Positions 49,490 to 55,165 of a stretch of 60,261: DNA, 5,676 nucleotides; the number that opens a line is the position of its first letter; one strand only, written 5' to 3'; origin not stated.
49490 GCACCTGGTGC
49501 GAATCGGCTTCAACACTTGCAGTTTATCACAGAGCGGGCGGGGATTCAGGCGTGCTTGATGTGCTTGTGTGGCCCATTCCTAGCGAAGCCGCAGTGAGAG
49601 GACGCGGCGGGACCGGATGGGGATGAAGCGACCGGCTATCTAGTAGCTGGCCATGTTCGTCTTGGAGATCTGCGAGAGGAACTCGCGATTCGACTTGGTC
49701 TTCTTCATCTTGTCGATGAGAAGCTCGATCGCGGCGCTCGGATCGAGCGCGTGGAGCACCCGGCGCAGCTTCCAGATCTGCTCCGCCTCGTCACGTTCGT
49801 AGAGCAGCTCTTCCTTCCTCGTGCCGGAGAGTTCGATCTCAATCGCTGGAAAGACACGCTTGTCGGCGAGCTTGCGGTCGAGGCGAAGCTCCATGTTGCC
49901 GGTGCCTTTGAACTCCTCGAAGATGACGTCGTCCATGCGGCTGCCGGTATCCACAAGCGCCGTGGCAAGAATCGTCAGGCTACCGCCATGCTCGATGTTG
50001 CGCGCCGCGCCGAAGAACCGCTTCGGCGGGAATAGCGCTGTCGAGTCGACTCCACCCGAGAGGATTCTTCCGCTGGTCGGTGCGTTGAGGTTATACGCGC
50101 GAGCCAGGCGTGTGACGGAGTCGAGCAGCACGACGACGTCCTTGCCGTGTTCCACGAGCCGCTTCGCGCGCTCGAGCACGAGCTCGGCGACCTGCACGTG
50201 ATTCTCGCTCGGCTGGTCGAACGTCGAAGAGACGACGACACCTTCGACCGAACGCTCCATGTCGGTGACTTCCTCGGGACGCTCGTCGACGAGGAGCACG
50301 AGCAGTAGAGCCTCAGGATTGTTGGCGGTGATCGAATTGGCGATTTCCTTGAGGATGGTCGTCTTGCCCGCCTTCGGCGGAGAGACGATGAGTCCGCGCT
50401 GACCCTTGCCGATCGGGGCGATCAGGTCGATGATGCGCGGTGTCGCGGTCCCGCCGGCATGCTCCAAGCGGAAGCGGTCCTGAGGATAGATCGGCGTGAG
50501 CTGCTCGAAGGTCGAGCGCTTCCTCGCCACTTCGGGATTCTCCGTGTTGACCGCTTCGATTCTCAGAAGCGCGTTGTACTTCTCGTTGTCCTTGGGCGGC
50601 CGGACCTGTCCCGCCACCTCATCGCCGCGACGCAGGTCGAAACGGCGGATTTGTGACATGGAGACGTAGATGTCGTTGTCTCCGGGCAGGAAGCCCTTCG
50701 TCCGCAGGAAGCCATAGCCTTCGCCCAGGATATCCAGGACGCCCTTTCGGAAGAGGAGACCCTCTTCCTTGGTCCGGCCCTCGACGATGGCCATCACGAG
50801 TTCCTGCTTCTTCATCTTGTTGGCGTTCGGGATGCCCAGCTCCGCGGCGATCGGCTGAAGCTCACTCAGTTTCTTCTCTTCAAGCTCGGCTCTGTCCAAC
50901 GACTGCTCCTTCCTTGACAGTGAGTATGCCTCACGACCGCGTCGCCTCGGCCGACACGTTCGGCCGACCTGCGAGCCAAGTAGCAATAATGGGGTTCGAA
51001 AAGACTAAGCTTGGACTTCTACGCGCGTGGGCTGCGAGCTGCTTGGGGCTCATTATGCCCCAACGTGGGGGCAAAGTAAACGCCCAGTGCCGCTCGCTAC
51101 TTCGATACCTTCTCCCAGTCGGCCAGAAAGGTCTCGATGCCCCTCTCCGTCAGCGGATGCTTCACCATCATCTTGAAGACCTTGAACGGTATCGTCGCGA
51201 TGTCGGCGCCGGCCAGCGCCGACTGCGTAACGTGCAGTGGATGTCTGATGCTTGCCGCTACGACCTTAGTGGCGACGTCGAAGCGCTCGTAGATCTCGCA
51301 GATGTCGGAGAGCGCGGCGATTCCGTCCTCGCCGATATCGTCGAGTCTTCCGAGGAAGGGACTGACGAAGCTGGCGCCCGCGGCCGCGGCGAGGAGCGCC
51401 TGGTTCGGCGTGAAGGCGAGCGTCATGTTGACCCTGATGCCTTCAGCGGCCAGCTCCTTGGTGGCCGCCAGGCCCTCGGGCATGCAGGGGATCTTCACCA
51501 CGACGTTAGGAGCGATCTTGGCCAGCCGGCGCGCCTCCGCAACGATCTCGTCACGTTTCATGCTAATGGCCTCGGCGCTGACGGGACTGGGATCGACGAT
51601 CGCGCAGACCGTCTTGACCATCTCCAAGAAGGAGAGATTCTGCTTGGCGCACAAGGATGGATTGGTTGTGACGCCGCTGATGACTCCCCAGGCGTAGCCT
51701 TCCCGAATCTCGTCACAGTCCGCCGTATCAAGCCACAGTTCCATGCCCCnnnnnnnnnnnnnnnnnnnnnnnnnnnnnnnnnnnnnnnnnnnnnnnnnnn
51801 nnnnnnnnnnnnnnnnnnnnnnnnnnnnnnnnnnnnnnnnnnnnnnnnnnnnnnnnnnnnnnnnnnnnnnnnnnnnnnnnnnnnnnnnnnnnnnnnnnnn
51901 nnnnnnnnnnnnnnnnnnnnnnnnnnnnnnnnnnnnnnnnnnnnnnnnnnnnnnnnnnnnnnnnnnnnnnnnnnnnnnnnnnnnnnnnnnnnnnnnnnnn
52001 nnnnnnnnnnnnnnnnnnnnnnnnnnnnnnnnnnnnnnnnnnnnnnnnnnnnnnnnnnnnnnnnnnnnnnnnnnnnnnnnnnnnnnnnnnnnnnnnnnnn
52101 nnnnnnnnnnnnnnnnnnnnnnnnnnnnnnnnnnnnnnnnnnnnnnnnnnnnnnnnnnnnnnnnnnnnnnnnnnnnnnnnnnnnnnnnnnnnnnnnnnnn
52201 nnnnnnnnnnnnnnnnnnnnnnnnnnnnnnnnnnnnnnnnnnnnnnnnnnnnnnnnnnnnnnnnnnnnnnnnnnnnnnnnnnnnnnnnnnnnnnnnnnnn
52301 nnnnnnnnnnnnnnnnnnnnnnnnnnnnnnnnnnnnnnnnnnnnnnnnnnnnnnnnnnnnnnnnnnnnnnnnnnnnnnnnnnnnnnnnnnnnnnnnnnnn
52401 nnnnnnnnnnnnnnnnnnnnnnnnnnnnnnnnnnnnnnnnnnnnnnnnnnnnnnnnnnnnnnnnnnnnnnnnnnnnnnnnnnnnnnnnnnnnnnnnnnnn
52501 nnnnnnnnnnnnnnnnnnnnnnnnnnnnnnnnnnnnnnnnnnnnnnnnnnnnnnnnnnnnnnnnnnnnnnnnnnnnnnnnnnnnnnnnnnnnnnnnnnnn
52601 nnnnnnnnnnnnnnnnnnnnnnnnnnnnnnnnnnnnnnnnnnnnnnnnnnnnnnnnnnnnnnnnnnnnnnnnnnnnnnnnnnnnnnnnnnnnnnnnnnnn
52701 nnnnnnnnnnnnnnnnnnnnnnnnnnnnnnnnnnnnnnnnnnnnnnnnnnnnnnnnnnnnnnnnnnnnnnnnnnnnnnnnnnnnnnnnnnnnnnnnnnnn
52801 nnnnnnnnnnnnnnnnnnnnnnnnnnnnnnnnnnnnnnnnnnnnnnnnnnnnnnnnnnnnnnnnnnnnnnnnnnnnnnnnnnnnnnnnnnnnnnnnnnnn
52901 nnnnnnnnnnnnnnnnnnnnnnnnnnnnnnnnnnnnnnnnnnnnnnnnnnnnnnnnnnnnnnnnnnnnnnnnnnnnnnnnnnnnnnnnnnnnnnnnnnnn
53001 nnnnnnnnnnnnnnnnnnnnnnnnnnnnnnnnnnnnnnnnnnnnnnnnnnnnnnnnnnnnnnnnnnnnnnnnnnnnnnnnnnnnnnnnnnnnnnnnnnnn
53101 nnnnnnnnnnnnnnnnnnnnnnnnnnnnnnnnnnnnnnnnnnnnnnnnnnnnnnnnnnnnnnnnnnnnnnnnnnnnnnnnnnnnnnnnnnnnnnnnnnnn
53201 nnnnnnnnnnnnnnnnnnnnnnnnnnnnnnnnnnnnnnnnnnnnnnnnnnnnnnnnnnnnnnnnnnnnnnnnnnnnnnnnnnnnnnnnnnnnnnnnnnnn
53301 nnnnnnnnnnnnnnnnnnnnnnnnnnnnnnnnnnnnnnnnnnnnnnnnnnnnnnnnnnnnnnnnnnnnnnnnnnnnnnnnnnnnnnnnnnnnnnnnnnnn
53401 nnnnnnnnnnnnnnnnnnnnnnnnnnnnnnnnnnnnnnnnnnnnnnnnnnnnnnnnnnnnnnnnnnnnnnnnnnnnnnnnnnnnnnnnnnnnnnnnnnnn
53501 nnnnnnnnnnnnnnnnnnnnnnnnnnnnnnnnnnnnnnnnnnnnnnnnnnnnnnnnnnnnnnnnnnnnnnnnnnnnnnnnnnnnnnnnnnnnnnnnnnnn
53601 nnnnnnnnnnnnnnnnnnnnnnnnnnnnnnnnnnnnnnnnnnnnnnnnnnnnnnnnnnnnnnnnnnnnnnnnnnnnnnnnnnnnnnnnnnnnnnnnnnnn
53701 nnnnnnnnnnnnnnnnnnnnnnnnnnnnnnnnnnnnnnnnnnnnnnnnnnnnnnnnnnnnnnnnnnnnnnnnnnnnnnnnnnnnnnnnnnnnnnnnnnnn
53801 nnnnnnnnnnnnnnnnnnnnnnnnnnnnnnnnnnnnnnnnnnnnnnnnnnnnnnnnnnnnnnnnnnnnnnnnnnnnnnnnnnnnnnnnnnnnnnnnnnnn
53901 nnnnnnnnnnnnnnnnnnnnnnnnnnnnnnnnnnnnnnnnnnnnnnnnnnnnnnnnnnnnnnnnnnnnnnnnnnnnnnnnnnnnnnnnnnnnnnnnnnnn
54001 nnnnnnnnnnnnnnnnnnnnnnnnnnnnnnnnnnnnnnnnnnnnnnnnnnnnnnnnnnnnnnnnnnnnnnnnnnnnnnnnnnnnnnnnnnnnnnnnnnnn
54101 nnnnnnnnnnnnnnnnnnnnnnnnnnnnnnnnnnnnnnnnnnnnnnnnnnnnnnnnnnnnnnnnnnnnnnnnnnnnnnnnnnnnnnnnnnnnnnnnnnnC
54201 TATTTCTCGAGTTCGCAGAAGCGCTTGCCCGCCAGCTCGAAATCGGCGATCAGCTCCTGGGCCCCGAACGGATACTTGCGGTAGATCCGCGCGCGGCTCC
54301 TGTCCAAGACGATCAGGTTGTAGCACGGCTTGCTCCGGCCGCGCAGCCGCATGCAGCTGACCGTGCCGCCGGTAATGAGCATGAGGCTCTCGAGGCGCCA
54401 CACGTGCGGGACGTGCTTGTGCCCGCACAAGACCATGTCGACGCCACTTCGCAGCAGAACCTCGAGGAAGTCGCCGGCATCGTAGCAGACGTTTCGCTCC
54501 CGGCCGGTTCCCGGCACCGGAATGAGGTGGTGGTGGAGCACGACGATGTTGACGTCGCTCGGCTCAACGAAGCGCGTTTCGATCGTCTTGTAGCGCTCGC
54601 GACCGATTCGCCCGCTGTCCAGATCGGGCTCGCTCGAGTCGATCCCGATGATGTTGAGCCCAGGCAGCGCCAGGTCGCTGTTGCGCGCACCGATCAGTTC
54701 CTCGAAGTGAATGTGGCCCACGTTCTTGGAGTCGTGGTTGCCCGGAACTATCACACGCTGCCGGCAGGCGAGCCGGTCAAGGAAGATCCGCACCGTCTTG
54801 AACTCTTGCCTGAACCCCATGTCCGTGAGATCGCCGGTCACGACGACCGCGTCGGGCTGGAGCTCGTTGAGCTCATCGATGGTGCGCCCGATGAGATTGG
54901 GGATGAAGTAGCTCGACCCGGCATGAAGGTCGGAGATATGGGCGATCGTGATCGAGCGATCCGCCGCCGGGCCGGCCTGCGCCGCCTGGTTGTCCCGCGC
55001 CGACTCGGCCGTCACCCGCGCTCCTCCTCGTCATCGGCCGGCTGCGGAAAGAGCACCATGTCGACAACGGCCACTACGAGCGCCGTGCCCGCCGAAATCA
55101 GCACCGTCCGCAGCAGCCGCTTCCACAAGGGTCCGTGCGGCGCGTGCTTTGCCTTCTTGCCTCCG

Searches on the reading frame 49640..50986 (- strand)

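Call 13: search_protein_families(library=pfam, proteins=[window:49640-50986:-], max_evalue=0.001)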
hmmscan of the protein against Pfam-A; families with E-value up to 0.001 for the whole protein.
window:49640-50986:- (448 aa): 3 families
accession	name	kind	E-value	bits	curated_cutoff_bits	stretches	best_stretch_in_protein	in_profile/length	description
PF07497.18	Rho_RNA_bind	-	5.8e-33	113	27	1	81-152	2-73/73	Rho termination factor, RNA-binding domain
PF00006.31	ATP-synt_ab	-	7.9e-24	84.9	29.5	1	184-387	3-211/213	ATP synthase alpha/beta family, nucleotide-binding domain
PF07498.18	Rho_N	-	1.3e-13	51.1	24.9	1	34-76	1-43/43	Rho termination factor, N-terminal domain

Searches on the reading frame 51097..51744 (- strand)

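Call 13: search_protein_families(library=pfam, proteins=[window:51097-51744:-], max_evalue=0.001)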
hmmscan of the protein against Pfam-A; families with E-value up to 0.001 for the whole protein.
window:51097-51744:- (215 aa): 1 family
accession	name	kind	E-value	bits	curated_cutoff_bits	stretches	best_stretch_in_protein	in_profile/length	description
PF00923.25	TAL_FSA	-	1.5e-57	195.6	27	1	3-213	1-281/285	Transaldolase/Fructose-6-phosphate aldolase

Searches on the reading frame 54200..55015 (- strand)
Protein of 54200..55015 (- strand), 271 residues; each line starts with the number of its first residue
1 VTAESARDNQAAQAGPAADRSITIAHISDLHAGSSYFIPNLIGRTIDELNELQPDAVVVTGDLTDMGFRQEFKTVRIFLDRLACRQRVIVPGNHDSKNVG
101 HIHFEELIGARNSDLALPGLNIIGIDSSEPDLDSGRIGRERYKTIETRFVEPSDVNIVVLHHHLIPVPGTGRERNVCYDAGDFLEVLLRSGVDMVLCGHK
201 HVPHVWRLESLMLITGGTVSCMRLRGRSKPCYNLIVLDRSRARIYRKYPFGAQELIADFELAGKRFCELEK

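Call 13: search_protein_families(library=pfam, proteins=[window:54200-55015:-], max_evalue=0.001)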
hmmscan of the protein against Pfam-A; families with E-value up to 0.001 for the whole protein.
window:54200-55015:- (271 aa): 2 families
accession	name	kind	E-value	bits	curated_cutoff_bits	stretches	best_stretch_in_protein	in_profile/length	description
PF00149.33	Metallophos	-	8.1e-19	69.2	21.5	1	23-203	2-191/191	Calcineurin-like phosphoesterase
PF12850.12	Metallophos_2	-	1.8e-11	44.7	27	1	23-225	2-141/154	Calcineurin-like phosphoesterase superfamily domain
